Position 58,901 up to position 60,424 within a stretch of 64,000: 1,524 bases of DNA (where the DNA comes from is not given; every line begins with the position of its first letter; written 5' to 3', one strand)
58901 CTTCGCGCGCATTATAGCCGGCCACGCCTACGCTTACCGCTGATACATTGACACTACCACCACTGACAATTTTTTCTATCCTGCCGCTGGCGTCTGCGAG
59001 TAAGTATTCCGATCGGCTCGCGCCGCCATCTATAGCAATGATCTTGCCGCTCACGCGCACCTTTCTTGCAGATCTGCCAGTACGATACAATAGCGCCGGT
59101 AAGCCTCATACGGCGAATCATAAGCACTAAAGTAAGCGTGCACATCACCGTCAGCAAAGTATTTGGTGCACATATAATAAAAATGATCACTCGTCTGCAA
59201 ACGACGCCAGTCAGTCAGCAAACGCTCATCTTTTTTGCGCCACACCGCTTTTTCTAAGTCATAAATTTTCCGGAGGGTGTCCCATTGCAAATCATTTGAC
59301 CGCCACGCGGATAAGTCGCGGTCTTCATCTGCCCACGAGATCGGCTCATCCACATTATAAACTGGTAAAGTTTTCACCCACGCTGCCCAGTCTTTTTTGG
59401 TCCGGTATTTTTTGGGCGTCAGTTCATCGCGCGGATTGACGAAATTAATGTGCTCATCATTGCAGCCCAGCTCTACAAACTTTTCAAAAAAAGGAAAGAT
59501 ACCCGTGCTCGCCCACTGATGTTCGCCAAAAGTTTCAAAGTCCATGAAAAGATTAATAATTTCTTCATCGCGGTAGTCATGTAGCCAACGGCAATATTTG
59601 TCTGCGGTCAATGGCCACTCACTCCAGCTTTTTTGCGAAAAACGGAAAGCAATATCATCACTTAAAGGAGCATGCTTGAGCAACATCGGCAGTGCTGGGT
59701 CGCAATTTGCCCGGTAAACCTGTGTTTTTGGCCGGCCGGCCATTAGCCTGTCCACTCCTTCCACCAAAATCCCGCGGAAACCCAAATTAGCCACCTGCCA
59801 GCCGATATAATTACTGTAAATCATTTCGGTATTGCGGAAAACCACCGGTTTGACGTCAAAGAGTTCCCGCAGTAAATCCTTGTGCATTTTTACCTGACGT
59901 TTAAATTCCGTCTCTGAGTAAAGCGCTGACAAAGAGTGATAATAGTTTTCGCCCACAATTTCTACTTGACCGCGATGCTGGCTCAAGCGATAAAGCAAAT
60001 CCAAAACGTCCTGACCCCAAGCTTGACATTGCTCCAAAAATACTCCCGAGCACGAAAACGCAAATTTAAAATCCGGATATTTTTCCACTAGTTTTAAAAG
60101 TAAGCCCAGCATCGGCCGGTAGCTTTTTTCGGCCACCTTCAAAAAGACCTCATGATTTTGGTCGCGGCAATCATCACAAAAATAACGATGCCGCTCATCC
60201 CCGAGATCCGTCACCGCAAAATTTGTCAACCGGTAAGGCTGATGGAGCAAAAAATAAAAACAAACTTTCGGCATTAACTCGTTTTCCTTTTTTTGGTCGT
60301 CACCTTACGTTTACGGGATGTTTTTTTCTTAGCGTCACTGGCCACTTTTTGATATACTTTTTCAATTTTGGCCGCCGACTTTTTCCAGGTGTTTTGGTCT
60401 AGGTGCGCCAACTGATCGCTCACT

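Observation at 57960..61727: Near-identical 40-bp consensus promoter duplicated on both sides of the alpha-glucan gene cluster, each followed by a K-rich micro-ORF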

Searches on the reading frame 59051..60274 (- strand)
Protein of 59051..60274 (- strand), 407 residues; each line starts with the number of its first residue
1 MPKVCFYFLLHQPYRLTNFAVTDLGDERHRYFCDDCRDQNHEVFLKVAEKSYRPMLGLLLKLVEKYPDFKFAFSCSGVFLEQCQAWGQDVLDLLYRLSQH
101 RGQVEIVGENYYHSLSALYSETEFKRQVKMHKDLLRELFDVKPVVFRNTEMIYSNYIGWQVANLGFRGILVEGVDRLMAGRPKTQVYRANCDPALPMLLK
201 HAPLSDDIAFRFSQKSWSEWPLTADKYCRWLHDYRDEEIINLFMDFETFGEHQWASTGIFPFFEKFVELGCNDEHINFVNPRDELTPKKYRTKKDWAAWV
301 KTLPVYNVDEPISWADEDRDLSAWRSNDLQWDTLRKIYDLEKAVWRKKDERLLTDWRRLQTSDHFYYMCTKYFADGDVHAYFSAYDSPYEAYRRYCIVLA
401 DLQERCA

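Call 9: search_protein_families(library=pfam, proteins=[window:59051-60274:-])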
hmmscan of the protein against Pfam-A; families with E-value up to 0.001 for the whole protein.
window:59051-60274:- (407 aa): 1 family
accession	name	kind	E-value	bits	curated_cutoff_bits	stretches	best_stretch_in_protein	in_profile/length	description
PF03065.20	Glyco_hydro_57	-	2.9e-61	207.8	21.2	1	6-290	2-282/291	Glycosyl hydrolase family 57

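Call 12: find_encoding_contigs(protein=window:59051-60274:-, flank=10000, max_places=10)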
Protein window:59051-60274:- (407 aa): no gene with exactly this product is on record in the collection.

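Call 21: find_homologous_proteins(query=window:59051-60274:-, max_evalue=1e-30)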
Query window:59051-60274:- (407 aa): 8000 proteins with E <= 1e-30 among 8000 candidates; the best 120 are listed.
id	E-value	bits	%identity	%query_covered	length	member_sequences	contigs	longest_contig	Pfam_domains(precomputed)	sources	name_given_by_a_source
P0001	5.9e-288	973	100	100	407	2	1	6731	PF03065.21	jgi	-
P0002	7.1e-244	828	85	100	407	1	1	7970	PF03065.21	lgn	-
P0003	1.4e-234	797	81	100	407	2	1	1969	PF03065.21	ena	-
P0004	5.6e-220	749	76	100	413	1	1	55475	PF03065.21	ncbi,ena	-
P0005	9.8e-200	682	72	100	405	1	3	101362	PF03065.21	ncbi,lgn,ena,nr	ncbi:glycoside hydrolase family 57 protein [bacterium]|nr:glycoside hydrolase family 57 protein [bac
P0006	4.3e-193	660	70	100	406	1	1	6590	PF03065.21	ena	-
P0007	1.2e-187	642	69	100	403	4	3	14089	PF03065.21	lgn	-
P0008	1.5e-185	635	68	100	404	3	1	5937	PF03065.21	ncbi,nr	ncbi:glycoside hydrolase family 57 protein [bacterium]|nr:glycoside hydrolase family 57 protein [bac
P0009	1.3e-183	629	68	100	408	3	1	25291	PF03065.21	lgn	-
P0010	1.6e-182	626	68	100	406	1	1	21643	PF03065.21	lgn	-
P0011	5.6e-179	614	66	100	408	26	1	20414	PF03065.21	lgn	-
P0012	9.5e-171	587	62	100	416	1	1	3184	PF03065.21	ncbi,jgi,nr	ncbi:MAG: glycoside hydrolase family 57 protein [Pseudomonadales bacterium]|jgi:alpha-amylase|nr:gly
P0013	5.2e-170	584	63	100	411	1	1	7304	PF03065.21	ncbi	-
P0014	2.7e-169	582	64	99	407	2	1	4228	PF03065.21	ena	-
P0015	1.1e-166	573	63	100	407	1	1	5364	PF03065.21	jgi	jgi:alpha-amylase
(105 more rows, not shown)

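Call 22: find_encoding_contigs(protein=P0001, flank=10000, max_places=5)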
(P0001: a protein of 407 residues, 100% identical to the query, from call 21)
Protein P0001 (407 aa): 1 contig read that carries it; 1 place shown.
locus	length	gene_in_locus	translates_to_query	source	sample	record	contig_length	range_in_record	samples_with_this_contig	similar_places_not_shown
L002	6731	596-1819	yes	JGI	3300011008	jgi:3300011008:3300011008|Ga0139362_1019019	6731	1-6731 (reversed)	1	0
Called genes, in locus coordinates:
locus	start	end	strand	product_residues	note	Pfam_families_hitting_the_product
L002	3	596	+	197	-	?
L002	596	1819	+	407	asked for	PF03065:Glyco_hydro_57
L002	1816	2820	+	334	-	PF01869:BcrAD_BadFG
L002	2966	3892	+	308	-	-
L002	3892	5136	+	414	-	PF01943:Polysacc_synt, PF13440:Polysacc_synt_3 (weak)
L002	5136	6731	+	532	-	?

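Call 23: find_encoding_contigs(protein=P0002, flank=10000, max_places=5)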
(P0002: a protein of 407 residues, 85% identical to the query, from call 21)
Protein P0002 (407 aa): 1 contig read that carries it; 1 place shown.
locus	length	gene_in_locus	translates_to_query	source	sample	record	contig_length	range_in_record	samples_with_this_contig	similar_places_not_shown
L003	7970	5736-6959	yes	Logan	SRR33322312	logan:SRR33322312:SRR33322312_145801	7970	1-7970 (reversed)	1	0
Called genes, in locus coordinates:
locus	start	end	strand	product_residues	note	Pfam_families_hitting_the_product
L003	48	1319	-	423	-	PF01541:GIY-YIG, PF27096:UvrC_M, PF02151:UVR (weak), PF08459:UvrC_RNaseH_dom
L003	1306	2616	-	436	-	-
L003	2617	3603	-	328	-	PF02618:YceG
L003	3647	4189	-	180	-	-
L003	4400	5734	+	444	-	PF08323:Glyco_transf_5, PF13439:Glyco_transf_4, PF13579:Glyco_trans_4_4, PF20706:GT4-conflict, PF00534:Glycos_transf_1, PF13692:Glyco_trans_1_4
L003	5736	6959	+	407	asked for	PF03065:Glyco_hydro_57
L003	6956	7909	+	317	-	PF01869:BcrAD_BadFG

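Call 24: find_encoding_contigs(protein=P0004, flank=10000, max_places=5)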
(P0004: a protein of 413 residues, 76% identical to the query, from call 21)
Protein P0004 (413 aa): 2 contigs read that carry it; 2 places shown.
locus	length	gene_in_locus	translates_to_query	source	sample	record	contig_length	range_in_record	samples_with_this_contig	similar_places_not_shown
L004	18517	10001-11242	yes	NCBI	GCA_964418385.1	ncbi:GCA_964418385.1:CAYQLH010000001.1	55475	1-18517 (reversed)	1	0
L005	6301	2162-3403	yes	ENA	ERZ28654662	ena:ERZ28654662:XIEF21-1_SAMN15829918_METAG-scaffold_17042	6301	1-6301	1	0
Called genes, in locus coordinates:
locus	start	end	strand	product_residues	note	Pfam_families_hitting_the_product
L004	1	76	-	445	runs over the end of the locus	PF13393:tRNA-synt_His, PF03129:HGTP_anticodon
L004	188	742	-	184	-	-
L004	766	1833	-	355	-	PF01702:TGT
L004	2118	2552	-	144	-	PF13240:Zn_Ribbon_1 (faint), PF05154:TM2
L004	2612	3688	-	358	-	PF03816:LytR_cpsA_psr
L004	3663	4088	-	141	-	PF02130:YbeY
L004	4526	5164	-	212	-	PF02397:Bac_transf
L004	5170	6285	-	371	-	PF00483:NTP_transferase, PF12804:NTP_transf_3, PF22640:ManC_GMP_beta-helix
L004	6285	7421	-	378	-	PF13439:Glyco_transf_4 (weak), PF00534:Glycos_transf_1, PF13692:Glyco_trans_1_4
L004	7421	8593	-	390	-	PF13439:Glyco_transf_4, PF13579:Glyco_trans_4_4 (weak), PF00534:Glycos_transf_1, PF13692:Glyco_trans_1_4, PF20706:GT4-conflict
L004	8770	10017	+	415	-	PF08323:Glyco_transf_5, PF13439:Glyco_transf_4, PF13579:Glyco_trans_4_4, PF20706:GT4-conflict, PF00534:Glycos_transf_1, PF13692:Glyco_trans_1_4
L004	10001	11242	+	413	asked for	PF03065:Glyco_hydro_57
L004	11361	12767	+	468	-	PF00587:tRNA-synt_2b, PF03129:HGTP_anticodon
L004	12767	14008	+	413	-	PF08245:Mur_ligase_M, PF02875:Mur_ligase_C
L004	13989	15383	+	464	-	PF01225:Mur_ligase, PF08245:Mur_ligase_M, PF02875:Mur_ligase_C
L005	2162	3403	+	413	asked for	PF03065:Glyco_hydro_57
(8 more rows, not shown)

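Call 36: find_encoding_contigs(protein=P0005, flank=8000, max_places=3)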
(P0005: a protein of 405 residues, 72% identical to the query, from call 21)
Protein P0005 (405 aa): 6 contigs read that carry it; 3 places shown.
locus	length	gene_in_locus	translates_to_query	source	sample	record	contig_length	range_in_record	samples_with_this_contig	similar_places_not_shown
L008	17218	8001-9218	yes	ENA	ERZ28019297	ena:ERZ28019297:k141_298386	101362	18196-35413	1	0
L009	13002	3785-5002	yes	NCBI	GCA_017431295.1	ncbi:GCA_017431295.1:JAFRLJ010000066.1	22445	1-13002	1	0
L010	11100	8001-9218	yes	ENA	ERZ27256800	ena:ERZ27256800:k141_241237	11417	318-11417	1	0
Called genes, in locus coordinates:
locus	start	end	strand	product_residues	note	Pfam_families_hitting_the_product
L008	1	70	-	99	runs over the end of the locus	-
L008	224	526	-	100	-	-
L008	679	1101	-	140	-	-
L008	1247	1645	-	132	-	-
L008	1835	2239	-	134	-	-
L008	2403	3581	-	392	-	PF27096:UvrC_M, PF02151:UVR (weak), PF08459:UvrC_RNaseH_dom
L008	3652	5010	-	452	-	-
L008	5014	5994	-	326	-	PF02618:YceG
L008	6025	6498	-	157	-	-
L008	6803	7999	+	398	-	PF08323:Glyco_transf_5, PF13579:Glyco_trans_4_4, PF13439:Glyco_transf_4, PF20706:GT4-conflict, PF00534:Glycos_transf_1, PF13692:Glyco_trans_1_4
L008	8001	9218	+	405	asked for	PF03065:Glyco_hydro_57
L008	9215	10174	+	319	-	PF01869:BcrAD_BadFG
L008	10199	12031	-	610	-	PF01411:tRNA-synt_2c, PF07973:tRNA_SAD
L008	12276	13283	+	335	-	PF01933:CofD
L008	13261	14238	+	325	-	PF25084:LbH_EIF2B (faint), PF00132:Hexapep (faint)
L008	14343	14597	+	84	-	-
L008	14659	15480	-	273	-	PF04015:DUF362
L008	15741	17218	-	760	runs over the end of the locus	-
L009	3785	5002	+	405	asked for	PF03065:Glyco_hydro_57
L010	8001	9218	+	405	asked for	PF03065:Glyco_hydro_57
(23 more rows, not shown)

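Call 37: find_encoding_contigs(protein=P0007, flank=8000, max_places=3)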
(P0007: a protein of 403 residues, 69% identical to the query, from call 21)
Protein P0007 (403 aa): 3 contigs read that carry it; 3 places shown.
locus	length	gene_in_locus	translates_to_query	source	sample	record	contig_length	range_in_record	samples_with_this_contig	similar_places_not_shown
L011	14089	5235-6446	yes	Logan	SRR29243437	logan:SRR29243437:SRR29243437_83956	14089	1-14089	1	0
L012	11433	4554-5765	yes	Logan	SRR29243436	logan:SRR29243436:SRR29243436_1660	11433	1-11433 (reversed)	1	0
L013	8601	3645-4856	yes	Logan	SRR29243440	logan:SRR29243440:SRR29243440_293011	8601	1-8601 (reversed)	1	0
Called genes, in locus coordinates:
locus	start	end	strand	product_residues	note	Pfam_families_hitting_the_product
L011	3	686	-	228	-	?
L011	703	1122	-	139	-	-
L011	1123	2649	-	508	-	-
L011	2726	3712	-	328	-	PF13310:Virulence_RhuM, PF02661:Fic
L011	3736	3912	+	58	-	-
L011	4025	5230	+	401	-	PF08323:Glyco_transf_5, PF13579:Glyco_trans_4_4, PF20706:GT4-conflict, PF13439:Glyco_transf_4, PF00534:Glycos_transf_1, PF13692:Glyco_trans_1_4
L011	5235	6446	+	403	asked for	PF03065:Glyco_hydro_57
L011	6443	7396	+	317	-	PF01869:BcrAD_BadFG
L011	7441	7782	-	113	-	-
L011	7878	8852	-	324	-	-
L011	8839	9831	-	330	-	PF01933:CofD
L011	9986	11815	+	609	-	PF01411:tRNA-synt_2c, PF07973:tRNA_SAD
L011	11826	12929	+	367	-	PF00535:Glycos_transf_2, PF10111:Glyco_tranf_2_2, PF13641:Glyco_tranf_2_3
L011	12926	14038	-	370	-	PF13692:Glyco_trans_1_4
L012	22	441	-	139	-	-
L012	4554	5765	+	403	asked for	PF03065:Glyco_hydro_57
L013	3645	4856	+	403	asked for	PF03065:Glyco_hydro_57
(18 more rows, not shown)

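Call 38: find_encoding_contigs(protein=P0009, flank=8000, max_places=3)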
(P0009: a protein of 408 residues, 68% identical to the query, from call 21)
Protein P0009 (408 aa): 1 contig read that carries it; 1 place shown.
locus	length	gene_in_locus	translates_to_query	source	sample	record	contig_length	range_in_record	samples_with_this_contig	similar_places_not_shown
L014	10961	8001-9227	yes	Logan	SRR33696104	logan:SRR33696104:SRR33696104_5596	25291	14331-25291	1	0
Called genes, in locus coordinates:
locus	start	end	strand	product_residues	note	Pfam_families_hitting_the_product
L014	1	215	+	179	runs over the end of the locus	PF00380:Ribosomal_S9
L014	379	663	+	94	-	-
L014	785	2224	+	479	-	PF02878:PGM_PMM_I, PF02879:PGM_PMM_II, PF02880:PGM_PMM_III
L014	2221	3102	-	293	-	PF00348:polyprenyl_synt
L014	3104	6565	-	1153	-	PF02811:PHP, PF07733:DNA_pol3_alpha, PF17657:DNA_pol3_finger, PF14579:HHH_6, PF01336:tRNA_anti-codon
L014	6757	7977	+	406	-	PF08323:Glyco_transf_5, PF13579:Glyco_trans_4_4, PF13439:Glyco_transf_4, PF20706:GT4-conflict, PF00534:Glycos_transf_1, PF13692:Glyco_trans_1_4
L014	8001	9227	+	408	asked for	PF03065:Glyco_hydro_57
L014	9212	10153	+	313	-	PF01869:BcrAD_BadFG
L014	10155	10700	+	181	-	-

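Call 64: find_encoding_contigs(protein=P0010, flank=10000, max_places=2)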
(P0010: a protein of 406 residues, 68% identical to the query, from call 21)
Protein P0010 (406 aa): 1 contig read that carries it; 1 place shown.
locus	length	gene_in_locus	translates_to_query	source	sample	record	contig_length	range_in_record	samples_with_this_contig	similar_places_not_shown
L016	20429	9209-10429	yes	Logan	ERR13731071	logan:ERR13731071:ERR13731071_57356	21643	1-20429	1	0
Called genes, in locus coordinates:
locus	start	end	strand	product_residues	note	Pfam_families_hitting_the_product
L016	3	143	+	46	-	?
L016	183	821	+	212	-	-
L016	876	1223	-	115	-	-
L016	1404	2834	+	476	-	PF02878:PGM_PMM_I, PF02879:PGM_PMM_II, PF02880:PGM_PMM_III, PF00408:PGM_PMM_IV (faint)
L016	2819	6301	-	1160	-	PF02811:PHP, PF07733:DNA_pol3_alpha, PF17657:DNA_pol3_finger, PF14579:HHH_6, PF01336:tRNA_anti-codon (weak)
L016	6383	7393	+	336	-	-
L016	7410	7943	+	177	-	-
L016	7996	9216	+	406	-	PF08323:Glyco_transf_5, PF13439:Glyco_transf_4, PF13579:Glyco_trans_4_4, PF20706:GT4-conflict, PF00534:Glycos_transf_1, PF13692:Glyco_trans_1_4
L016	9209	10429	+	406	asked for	PF03065:Glyco_hydro_57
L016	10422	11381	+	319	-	PF01869:BcrAD_BadFG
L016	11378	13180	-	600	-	PF01411:tRNA-synt_2c, PF07973:tRNA_SAD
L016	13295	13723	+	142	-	-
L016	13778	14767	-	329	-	-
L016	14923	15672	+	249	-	PF06541:ABC_trans_CmpB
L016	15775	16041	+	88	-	-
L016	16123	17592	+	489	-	-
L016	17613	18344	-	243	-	PF00535:Glycos_transf_2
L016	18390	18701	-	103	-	-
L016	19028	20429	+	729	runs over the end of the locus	PF03030:H_PPase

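Call 65: find_encoding_contigs(protein=P0011, flank=10000, max_places=2)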
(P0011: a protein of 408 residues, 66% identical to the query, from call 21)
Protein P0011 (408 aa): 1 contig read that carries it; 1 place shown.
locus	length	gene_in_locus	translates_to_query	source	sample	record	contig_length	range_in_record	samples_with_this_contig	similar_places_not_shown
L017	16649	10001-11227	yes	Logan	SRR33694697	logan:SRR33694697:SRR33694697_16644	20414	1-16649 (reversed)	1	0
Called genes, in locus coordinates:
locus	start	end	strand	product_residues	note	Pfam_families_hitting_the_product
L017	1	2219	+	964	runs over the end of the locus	-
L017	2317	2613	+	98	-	-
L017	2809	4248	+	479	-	PF02878:PGM_PMM_I, PF02879:PGM_PMM_II, PF02880:PGM_PMM_III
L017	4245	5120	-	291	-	PF00348:polyprenyl_synt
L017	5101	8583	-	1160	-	PF02811:PHP, PF07733:DNA_pol3_alpha, PF17657:DNA_pol3_finger, PF14579:HHH_6, PF01336:tRNA_anti-codon (weak)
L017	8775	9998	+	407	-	PF08323:Glyco_transf_5, PF13439:Glyco_transf_4, PF13579:Glyco_trans_4_4, PF20706:GT4-conflict, PF00534:Glycos_transf_1, PF13692:Glyco_trans_1_4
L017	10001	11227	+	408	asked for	PF03065:Glyco_hydro_57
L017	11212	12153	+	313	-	PF01869:BcrAD_BadFG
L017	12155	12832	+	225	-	-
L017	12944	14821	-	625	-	PF00664:ABC_membrane, PF00005:ABC_tran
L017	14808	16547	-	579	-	PF00664:ABC_membrane, PF16073:SAT (weak), PF00005:ABC_tran, PF02463:SMC_N (faint)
